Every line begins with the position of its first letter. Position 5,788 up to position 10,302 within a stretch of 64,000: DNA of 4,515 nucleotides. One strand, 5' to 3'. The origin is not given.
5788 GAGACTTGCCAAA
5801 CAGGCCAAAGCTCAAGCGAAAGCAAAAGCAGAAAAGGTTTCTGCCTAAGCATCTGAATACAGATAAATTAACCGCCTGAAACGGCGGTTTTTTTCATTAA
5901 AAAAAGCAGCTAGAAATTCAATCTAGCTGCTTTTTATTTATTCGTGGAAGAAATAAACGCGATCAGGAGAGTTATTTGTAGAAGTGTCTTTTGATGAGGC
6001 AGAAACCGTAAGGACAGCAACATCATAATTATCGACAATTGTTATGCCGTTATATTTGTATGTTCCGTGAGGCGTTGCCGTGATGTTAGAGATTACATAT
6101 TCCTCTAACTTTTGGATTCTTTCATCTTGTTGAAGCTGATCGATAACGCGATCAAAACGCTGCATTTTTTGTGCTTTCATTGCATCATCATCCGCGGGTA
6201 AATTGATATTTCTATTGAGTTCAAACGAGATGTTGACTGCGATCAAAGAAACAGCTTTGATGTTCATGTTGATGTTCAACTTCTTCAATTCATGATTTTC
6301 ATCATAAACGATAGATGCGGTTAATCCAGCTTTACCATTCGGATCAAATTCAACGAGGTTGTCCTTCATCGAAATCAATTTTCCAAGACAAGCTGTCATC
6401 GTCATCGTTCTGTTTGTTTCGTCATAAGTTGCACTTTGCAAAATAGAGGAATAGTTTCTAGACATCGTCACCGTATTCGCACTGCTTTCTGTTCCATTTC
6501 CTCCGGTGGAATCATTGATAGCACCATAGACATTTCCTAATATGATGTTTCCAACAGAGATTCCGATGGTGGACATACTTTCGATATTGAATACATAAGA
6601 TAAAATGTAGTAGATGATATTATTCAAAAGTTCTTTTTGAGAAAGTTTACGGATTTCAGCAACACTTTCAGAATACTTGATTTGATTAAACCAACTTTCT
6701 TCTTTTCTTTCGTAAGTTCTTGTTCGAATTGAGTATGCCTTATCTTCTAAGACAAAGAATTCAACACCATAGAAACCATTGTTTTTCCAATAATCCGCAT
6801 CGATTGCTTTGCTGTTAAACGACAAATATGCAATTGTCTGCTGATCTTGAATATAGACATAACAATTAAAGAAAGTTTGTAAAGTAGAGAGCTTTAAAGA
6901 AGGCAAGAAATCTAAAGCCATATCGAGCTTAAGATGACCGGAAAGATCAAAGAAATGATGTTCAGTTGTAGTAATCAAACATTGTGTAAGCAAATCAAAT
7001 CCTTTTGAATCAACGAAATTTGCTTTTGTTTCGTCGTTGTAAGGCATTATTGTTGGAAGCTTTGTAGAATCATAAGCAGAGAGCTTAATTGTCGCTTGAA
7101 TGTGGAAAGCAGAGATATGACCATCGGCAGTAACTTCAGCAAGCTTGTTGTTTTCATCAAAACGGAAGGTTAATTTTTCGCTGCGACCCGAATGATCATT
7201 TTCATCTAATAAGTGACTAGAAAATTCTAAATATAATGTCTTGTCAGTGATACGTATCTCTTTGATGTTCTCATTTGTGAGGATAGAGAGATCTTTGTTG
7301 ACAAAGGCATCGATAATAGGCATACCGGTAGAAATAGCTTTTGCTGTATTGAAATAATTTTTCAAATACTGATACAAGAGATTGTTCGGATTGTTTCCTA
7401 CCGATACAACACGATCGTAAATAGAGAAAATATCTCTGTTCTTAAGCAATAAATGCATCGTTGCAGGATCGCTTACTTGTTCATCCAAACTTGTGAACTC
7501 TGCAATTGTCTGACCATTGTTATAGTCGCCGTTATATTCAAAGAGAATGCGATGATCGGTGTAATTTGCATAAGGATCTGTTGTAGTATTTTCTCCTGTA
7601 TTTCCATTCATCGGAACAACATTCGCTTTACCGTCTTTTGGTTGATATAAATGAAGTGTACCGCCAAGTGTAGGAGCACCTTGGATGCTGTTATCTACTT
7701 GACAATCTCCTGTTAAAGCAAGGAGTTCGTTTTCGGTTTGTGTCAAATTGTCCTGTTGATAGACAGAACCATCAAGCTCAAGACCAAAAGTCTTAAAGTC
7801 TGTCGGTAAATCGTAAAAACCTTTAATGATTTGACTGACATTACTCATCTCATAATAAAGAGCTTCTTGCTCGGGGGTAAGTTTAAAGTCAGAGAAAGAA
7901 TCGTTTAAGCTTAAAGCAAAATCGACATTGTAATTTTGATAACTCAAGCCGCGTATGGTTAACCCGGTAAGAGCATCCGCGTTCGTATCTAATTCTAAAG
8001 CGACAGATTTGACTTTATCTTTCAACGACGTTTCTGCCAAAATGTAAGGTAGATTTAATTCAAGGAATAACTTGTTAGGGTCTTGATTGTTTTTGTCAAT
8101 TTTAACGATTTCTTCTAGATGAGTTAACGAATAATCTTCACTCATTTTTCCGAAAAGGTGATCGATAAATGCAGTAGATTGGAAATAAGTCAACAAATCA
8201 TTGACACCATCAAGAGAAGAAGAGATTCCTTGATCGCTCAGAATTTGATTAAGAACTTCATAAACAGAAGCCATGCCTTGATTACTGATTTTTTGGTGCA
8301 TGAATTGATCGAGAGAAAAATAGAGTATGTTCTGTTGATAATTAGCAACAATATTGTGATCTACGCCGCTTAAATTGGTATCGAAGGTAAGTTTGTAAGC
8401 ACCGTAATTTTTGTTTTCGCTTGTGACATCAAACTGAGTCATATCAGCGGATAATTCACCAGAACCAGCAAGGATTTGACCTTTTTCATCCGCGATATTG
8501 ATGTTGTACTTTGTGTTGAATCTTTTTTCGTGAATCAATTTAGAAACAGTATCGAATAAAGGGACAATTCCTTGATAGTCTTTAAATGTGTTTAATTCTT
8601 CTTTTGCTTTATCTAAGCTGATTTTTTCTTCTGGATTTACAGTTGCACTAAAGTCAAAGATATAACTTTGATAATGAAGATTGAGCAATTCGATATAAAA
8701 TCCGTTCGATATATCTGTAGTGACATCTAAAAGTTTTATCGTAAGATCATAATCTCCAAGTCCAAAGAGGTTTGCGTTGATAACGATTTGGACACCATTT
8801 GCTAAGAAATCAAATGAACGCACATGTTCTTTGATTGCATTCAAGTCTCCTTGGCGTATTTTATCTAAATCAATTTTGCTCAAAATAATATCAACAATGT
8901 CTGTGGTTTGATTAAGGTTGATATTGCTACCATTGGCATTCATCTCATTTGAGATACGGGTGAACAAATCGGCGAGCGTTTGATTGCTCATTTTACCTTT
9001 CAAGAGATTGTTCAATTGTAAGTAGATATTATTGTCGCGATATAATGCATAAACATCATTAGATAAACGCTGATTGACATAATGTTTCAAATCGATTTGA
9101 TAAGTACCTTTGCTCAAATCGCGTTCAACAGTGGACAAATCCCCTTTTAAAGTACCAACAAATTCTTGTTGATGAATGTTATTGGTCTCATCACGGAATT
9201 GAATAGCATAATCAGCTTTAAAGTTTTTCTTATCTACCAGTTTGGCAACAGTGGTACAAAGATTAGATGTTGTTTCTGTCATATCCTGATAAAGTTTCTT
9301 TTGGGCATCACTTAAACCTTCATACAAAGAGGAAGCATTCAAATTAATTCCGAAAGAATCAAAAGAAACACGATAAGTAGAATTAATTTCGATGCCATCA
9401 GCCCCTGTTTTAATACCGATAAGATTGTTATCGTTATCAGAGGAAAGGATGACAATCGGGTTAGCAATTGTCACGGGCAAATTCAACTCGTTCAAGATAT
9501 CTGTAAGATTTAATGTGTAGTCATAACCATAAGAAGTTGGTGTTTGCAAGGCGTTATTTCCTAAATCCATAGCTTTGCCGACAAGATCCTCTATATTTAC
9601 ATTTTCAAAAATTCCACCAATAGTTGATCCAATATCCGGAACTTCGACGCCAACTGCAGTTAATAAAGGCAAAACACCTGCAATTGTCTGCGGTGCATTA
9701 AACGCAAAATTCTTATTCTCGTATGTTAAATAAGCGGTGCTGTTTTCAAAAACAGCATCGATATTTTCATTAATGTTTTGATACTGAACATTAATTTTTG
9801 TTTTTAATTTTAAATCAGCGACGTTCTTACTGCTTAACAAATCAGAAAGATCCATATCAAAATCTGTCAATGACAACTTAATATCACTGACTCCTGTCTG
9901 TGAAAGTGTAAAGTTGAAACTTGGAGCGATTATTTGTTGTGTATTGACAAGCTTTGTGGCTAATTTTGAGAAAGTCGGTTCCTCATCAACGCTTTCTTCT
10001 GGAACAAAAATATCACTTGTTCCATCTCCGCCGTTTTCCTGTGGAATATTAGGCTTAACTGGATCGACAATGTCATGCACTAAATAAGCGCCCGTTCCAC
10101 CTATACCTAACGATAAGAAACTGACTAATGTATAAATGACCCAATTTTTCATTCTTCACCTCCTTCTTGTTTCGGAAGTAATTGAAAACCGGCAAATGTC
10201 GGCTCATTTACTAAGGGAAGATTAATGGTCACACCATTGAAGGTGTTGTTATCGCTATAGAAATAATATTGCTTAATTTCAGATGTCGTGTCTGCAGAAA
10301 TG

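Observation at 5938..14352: Tandemly duplicated, translationally coupled pair of membrane-anchored extracellular proteins with no recognisable family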

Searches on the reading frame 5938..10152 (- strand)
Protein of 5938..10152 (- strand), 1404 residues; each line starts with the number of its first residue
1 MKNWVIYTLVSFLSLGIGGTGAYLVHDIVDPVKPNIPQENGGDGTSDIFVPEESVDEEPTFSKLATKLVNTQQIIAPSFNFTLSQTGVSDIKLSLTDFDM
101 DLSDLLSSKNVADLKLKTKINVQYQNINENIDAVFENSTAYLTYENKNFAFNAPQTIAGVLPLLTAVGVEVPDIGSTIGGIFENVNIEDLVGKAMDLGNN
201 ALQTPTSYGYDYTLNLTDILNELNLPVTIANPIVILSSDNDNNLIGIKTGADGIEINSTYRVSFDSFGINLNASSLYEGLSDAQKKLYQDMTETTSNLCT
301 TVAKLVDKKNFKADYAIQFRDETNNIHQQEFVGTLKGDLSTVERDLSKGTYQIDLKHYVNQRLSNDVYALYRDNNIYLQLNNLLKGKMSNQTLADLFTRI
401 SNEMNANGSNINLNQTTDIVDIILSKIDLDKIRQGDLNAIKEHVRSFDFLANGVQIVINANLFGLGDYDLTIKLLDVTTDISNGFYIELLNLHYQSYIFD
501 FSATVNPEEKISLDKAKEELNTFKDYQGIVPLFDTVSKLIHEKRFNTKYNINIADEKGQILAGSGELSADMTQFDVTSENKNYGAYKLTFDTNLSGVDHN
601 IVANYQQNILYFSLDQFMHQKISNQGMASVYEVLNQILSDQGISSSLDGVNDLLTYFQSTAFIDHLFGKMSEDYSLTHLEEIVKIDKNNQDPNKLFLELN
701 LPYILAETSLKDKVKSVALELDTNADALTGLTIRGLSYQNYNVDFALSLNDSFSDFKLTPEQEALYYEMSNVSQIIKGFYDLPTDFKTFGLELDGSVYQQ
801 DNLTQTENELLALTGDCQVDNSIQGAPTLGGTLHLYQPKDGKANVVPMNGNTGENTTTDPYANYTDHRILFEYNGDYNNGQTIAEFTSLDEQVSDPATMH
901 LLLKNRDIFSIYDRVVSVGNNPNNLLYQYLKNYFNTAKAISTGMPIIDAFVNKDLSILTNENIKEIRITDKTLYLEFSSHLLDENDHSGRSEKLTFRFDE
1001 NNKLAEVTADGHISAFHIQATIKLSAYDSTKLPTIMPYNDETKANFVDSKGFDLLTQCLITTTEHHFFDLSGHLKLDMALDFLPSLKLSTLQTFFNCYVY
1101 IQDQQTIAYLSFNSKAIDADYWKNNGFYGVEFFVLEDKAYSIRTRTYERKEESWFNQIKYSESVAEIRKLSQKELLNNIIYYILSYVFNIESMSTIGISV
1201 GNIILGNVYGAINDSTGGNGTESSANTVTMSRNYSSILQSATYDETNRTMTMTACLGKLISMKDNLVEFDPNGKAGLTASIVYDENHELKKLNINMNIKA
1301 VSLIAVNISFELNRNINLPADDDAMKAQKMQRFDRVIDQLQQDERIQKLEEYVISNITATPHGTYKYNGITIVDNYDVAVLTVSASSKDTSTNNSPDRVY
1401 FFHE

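Call 4: search_protein_families(library=pfam, proteins=[window:5938-10152:-], max_evalue=1)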
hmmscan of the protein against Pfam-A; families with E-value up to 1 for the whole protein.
window:5938-10152:- (1404 aa): 0 families

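Call 5: search_protein_families(library=ncbifam, proteins=[window:5938-10152:-], max_evalue=1)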
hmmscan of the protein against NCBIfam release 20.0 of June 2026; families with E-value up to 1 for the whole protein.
window:5938-10152:- (1404 aa): 0 families

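Call 11: search_solved_structures(query=window:5938-10152:-, max_evalue=10)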
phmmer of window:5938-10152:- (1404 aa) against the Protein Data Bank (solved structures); distinct sequences matched with E-value up to 10: 0.

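Call 31: find_homologous_proteins(query=window:5938-10152:-)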
Query window:5938-10152:- (1404 aa): 2 proteins with E <= 0.001 among 8000 candidates.
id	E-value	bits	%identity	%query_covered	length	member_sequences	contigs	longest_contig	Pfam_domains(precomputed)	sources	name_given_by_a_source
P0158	0.0e+0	3105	100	100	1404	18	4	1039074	-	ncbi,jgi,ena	jgi:hypothetical protein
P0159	0.0e+0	1832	58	100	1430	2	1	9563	-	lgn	-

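Call 38: search_solved_structures(query=A3, max_evalue=10)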
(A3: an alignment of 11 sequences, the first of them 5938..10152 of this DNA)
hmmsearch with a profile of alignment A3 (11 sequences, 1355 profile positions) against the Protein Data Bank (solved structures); distinct sequences matched with E-value up to 10: 2.
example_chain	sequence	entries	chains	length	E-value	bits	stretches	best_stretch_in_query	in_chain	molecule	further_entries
4om3_A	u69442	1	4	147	0.77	10.3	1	1138-1189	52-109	Transducin-like enhancer protein 1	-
4om2_A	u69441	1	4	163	0.98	10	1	1138-1189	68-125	Transducin-like enhancer protein 1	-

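Call 45: search_protein_families(library=pfam, alignment_id=A3, max_evalue=5)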
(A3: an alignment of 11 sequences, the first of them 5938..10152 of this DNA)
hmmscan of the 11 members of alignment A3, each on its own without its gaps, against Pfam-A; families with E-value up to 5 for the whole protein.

A. member 1, window:5938-10152:- (1404 aa): 0 families

B. families by the number of members that match (of 11 scanned): 10 families
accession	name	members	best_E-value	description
PF20374.3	DUF6669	2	0.011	Family of unknown function (DUF6669)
PF06522.17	B12D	1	9.1e-06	NADH-ubiquinone reductase complex 1 MLRQ subunit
PF11589.14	DUF3244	1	0.0039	Domain of unknown function (DUF3244)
PF21312.3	ORC1_wHTH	1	0.022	Origin recognition complex subunit 1 C-terminal winged HTH domain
PF19804.4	DUF6287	1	0.072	Domain of unknown function (DUF6287)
PF08005.17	PHR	1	0.073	PHR domain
PF18476.7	PIN_8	1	0.15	PIN like domain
PF04286.17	DUF445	1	0.24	Protein of unknown function (DUF445)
PF25623.1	T4_CASP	1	0.85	T4-phage like capsid assembly scaffolding protein family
PF02465.23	FliD_N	1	1.1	Flagellar hook-associated protein 2 N-terminus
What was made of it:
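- On AsmA/TamB-like bridge proteins: No such Pfam hit in 11 large homologs (call 45).
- Closest known: Paired surface-protein operons of Mollicutes. Different: Pfam, including the MIP peptidase DUF31 family, gives nothing (calls 4, 45).
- No catalytic motif or enzyme family is detectable in L (calls 4, 5, 45).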

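Call 65: predict_structure(alignment_id=A5)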
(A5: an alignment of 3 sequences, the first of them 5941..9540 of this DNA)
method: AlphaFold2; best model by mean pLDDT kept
length: 1200 residues; sequences in the alignment: 3
mean_pLDDT: 34.7   pTM: 0.25
mean pLDDT of the five models: 34.7, 32.4, 31.5, 30.9, 30.8
residues with pLDDT >= 90: 0; 70-90: 0; 50-70: 84; < 50: 1116
segments of 3 or more residues with pLDDT < 50: 8-11, 13-27, 38-40, 42-347, 351-449, 454-457, 462-475, 483-488, 519-524, 543-725, 727-757, 761-768, 776-783, 794-1200
pLDDT, mean of each block of 10 residues (from residue 1): 50 42 41 48 38 22 20 30 34 33 31 35 30 26 24 24 23 22 26 30 28 32 32 35 35 40 39 30 35 37 29 23 30 36 46 43 36 35 37 36 33 32 35 35 43 49 40 47 49 58 56 55 50 50 44 35 30 25 21 23 27 26 29 29 26 29 30 27 27 25 25 39 46 39 42 47 47 50 49 44 42 27 31 31 30 35 36 33 33 38 37 35 37 38 35 33 37 41 34 30 28 24 21 27 31 27 28 35 35 30 31 36 37 36 35 39 34 36 33 26
secondary structure, 60 per line:
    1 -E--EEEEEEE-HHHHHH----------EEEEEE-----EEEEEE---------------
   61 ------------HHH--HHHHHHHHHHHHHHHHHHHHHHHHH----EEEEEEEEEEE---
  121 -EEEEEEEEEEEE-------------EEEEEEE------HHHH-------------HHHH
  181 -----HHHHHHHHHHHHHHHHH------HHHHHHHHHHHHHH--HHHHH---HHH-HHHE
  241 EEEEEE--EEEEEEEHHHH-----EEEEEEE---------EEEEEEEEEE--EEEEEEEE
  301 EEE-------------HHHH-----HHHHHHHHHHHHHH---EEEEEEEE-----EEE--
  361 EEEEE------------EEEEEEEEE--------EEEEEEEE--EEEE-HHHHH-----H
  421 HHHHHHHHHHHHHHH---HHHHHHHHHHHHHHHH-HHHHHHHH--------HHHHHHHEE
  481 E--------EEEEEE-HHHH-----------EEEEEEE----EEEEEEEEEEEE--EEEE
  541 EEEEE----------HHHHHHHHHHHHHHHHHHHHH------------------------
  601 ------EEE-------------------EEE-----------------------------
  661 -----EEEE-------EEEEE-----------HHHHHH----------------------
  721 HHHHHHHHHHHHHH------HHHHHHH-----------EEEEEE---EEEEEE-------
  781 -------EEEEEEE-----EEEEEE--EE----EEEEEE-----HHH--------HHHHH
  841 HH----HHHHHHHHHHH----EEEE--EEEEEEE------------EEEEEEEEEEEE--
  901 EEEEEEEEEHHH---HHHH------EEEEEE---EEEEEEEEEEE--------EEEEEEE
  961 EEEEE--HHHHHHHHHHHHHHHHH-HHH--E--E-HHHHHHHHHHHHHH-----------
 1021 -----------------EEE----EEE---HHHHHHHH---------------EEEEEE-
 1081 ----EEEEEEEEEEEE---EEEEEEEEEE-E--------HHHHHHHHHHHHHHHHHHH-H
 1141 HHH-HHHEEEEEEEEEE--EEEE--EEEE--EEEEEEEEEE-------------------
elements in order (helices of 4 or more, strands of 3 or more residues): E5-11 H13-18 E29-34 E40-45 H78-102 E107-117 E122-133 E147-153 H160-163 H177-180 H186-202 H209-222 H225-229 E240-246 E249-255 H256-259 E265-271 E281-290 E293-303 H317-320 H326-339 E343-350 E356-358 E361-365 E378-386 E395-402 E405-408 H410-414 H420-435 H439-454 H456-463 H472-478 E479-481 E490-495 H497-500 E512-518 E523-534 E537-545 H556-576 E607-609 E629-631 E666-669 E677-681 H693-698 H721-734 H741-747 E759-764 E768-773 E788-794 E800-805 E814-819 H836-842 H847-857 E862-865 E868-874 E887-898 E901-909 H916-919 E926-931 E935-945 E954-965 H968-984 H996-1009 E1038-1040 E1045-1047 H1051-1058 E1074-1079 E1085-1096 E1100-1109 H1120-1138 H1140-1143 E1148-1157 E1160-1163 E1166-1169 E1172-1181
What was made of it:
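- On AsmA/TamB-like bridge proteins: The predicted secondary structure alternates long helices with strands, but it comes from a low-confidence model (call 65).
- Tried and rejected: With a three-row alignment the model failed at pLDDT 34.7 (call 65).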

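Call 67: search_protein_families(library=padloc, proteins=[window:5938-10152:-], max_evalue=0.1)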
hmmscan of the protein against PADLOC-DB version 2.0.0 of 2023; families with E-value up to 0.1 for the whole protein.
window:5938-10152:- (1404 aa): 0 families

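Call 68: search_protein_families(library=phrogs, proteins=[window:5938-10152:-], max_evalue=0.1)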
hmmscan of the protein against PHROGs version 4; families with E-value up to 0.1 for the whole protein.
window:5938-10152:- (1404 aa): 0 families

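Call 79: list_cluster_members(proteins=[P0158, P0008, P0004, P0001])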
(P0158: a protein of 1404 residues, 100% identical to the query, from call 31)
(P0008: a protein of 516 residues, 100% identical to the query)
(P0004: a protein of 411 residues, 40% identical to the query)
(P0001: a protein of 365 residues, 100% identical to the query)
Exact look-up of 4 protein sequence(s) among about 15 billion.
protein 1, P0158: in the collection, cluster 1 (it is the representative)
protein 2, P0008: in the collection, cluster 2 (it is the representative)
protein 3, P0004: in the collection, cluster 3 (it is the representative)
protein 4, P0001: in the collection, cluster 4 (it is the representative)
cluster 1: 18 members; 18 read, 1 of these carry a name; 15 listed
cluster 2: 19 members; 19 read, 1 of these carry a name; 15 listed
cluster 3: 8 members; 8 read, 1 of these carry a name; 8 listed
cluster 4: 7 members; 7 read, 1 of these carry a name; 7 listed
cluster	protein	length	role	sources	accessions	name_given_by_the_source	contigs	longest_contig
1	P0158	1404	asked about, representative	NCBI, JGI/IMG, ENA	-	hypothetical protein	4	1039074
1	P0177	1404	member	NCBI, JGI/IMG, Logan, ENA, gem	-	-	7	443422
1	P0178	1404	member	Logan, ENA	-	-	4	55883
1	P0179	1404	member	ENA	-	-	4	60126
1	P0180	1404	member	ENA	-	-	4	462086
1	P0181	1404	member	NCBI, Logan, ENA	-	-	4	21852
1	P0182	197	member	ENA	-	-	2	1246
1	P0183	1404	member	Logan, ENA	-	-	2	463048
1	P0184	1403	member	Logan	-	-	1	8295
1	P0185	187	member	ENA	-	-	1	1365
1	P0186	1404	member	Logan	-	-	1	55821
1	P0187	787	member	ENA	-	-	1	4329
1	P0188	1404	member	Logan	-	-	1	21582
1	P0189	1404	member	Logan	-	-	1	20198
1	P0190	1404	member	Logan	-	-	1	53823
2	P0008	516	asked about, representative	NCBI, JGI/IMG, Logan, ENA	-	hypothetical protein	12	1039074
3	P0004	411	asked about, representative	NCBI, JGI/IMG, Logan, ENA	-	hypothetical protein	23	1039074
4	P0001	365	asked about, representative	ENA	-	-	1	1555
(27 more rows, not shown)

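Call 83: fold_search(model_id=the predicted structure, library=pdb)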
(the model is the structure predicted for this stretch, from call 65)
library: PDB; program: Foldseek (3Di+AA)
matches with E <= 10: 524; with E <= 0.001: 0
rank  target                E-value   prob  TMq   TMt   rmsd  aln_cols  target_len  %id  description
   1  9v6e_A                3.2e-03  0.15  0.05  0.05  33.1       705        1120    8  Cryo-EM structure of human full length KICSTOR complex (state 1) (released 2025-11-12)
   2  6ph4_B                6.9e-03  0.16  0.05  0.10  31.5       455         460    9  Full length LOV-PAS-HK construct from the LOV-HK sensory protein from Brucella abortus (light-adapted, construct 15-48 (released 2020-12-30)
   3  3aaa_A                5.5e-02  0.28  0.06  0.18  24.7       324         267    9  Crystal Structure of Actin capping protein in complex with V-1 (released 2010-08-04)
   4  7ds2_A                5.8e-02  0.33  0.06  0.20  24.8       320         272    9  Crystal structure of actin capping protein in complex with twinflin-1 C-terminus tail (released 2021-03-03)
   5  4xrw                  7.1e-02  0.10  0.04  0.12  24.0       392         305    9  Crystal structure of the di-domain ARO/CYC BexL from the BE-7585A biosynthetic pathway (released 2015-12-02)
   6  7ds6_A                7.5e-02  0.25  0.06  0.18  24.9       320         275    9  Crystal structure of actin capping protein in complex with twinflin-1/CD2AP CPI chimera peptide (TWN-CDC) (released 2021-03-03)
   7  7ccc_C                7.5e-02  0.20  0.05  0.17  24.6       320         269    9  The structure of the actin filament uncapping complex mediated by twinfilin (released 2021-02-03)
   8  4hh2_A                7.9e-02  0.04  0.04  0.08  28.6       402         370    8  Structure of PpsR without the HTH motif from Rb. sphaeroides (released 2013-06-05)
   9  7ds8_A                1.0e-01  0.16  0.06  0.17  24.6       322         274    9  Crystal structure of actin capping protein in complex with twinflin-1/CD2AP CPI chimera peptide (CDN-TWC) (released 2021-03-03)
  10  9e9r                  1.5e-01  0.03  0.05  0.03  36.3       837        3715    7  The Structure of ApoB100 from Human Low-Density Lipoprotein (released 2024-12-18)
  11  8p94_U                1.6e-01  0.18  0.06  0.17  27.4       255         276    9  Cryo-EM structure of cortactin stabilized Arp2/3-complex nucleated actin branches (released 2024-01-03)
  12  7pdz_F                1.9e-01  0.18  0.06  0.19  26.0       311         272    9  Structure of capping protein bound to the barbed end of a cytoplasmic actin filament (released 2021-09-01)
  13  1izn_C                2.1e-01  0.23  0.06  0.19  24.0       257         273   12  Crystal Structure of Actin Filament Capping Protein CapZ (released 2003-04-08)
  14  6stb_B                2.5e-01  0.23  0.04  0.17  15.1        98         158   16  Crystal structure of the strawberry pathogenesis-related 10 (PR-10) Fra a 1.02 protein, Q64W mutant (released 2019-12-18)
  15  6stb_A                3.3e-01  0.20  0.04  0.17  15.2        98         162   16  Crystal structure of the strawberry pathogenesis-related 10 (PR-10) Fra a 1.02 protein, Q64W mutant (released 2019-12-18)
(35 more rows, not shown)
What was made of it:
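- The model had pLDDT 34.7 (call 65) and its fold search was empty (call 83).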

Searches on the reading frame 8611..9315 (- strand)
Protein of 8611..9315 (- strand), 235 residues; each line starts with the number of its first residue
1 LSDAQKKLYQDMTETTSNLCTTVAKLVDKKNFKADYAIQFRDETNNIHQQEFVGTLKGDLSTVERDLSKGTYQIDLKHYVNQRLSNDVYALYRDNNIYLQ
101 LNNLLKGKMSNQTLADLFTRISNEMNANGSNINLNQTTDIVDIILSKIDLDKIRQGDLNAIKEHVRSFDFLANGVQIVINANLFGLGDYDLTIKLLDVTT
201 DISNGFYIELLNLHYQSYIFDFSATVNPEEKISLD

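Call 73: search_solved_structures(query=A6, max_evalue=10)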
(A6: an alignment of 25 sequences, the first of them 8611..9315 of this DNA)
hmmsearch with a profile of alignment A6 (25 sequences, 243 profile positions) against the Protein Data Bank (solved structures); distinct sequences matched with E-value up to 10: 12.
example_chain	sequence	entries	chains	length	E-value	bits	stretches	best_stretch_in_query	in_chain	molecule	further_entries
6b3o_A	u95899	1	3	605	0.11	15.6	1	112-180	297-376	Spike glycoprotein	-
8epn_A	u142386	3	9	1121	0.13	15.4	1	112-176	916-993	Spike glycoprotein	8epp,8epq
3jcl_A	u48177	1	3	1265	0.18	14.9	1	112-180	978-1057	Spike glycoprotein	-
6vsj_A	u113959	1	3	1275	0.2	14.7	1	112-180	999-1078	Spike glycoprotein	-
7us6_A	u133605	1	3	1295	0.35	13.9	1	78-175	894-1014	Spike glycoprotein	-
7l1i_A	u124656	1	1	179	0.37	13.9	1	153-207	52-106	MarR family multidrug resistance pump transcriptional regulator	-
1enw_A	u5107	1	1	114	0.44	13.6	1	106-171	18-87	TRANSCRIPTION ELONGATION FACTOR S-II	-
4v3p_SY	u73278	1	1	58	1.7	11.7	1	172-214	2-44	40S ribosomal protein S28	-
8ip8_ua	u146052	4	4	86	1.8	11.6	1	170-214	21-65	40S ribosomal protein eS28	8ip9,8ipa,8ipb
4v7e_Bc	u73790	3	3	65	2.3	11.3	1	172-214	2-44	40S ribosomal protein S28E | 40S ribosomal protein S28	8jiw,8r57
7oiw_A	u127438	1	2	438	2.4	11.2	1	88-169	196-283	GTP pyrophosphokinase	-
9nqz_A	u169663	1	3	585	2.7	11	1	112-180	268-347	Spike glycoprotein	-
